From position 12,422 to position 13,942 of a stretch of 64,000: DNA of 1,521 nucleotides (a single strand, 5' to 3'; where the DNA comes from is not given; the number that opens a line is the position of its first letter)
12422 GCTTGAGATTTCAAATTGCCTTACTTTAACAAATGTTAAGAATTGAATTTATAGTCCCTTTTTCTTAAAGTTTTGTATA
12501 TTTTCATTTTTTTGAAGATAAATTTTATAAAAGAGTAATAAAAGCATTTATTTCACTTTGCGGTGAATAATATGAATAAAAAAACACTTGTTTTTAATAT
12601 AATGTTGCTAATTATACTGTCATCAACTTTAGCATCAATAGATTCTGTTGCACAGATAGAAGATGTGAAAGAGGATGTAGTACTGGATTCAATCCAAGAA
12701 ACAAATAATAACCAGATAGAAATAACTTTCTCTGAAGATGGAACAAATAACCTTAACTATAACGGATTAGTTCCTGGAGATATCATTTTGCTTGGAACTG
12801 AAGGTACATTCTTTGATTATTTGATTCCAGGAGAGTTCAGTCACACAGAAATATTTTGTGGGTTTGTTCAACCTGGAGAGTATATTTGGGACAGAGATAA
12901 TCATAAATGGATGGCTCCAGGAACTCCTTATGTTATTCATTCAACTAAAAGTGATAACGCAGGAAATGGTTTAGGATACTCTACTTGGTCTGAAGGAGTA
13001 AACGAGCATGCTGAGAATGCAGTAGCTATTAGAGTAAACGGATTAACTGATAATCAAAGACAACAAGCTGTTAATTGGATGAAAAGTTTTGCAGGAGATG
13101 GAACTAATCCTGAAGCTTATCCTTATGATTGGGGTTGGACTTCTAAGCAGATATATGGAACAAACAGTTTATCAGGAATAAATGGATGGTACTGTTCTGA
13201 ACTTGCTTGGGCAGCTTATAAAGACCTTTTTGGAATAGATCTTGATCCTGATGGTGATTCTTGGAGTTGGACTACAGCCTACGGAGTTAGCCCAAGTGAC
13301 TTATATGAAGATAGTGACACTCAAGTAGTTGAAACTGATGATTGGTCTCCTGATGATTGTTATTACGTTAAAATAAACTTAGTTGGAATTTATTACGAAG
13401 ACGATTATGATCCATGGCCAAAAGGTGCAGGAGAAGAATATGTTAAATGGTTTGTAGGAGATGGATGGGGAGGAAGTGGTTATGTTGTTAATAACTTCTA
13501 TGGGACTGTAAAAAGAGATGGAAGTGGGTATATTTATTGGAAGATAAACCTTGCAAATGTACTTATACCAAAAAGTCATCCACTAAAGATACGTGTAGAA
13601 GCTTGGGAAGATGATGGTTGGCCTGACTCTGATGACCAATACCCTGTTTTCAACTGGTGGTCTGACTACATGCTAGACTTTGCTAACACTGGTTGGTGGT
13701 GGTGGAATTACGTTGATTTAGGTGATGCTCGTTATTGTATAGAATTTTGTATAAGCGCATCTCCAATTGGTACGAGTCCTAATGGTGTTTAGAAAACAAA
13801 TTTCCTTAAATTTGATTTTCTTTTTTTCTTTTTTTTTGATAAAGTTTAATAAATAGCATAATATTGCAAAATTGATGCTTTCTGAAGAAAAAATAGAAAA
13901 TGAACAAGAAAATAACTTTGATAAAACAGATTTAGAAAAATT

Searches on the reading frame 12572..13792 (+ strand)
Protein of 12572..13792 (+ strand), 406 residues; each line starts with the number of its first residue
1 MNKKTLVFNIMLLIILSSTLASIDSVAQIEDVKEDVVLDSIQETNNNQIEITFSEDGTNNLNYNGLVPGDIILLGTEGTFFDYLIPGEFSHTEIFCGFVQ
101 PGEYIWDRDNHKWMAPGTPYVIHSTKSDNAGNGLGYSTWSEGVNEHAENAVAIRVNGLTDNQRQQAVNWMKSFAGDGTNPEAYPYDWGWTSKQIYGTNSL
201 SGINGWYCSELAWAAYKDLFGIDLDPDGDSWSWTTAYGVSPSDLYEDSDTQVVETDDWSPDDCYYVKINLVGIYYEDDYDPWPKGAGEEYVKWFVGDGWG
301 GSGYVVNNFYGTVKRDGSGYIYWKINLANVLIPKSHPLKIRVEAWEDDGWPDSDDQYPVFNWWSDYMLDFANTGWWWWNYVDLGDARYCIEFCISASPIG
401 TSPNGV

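Call 41: find_encoding_contigs(protein=window:12572-13792:+, flank=10000, max_places=10)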
Protein window:12572-13792:+ (406 aa): 3 contigs read that carry it; 3 places shown.
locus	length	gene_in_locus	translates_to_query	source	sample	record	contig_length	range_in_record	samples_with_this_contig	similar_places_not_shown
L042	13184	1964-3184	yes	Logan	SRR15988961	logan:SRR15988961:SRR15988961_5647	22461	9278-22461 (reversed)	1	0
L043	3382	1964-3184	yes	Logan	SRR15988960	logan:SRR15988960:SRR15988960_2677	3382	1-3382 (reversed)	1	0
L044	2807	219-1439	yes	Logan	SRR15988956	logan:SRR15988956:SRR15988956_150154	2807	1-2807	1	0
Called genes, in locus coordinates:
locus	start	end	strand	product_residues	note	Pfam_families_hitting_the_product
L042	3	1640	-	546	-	?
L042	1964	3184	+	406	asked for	PF05708:Peptidase_C92 (weak)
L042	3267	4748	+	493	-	-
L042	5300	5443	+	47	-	-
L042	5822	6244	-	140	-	PF12840:HTH_20, PF01022:HTH_5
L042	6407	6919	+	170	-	PF01758:SBF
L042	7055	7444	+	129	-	-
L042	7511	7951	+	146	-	-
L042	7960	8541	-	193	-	PF13489:Methyltransf_23, PF13847:Methyltransf_31, PF08241:Methyltransf_11, PF08242:Methyltransf_12 (weak), PF13649:Methyltransf_25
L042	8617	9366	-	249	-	PF00239:Resolvase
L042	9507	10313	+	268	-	PF01171:ATP_bind_3 (weak), PF01507:PAPS_reduct (weak), PF06508:QueC (weak)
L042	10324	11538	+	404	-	PF01969:Ni_insertion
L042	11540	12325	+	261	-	PF00731:AIRC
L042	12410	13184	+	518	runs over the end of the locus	-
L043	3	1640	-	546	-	?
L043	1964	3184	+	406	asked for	PF05708:Peptidase_C92 (weak)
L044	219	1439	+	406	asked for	PF05708:Peptidase_C92 (weak)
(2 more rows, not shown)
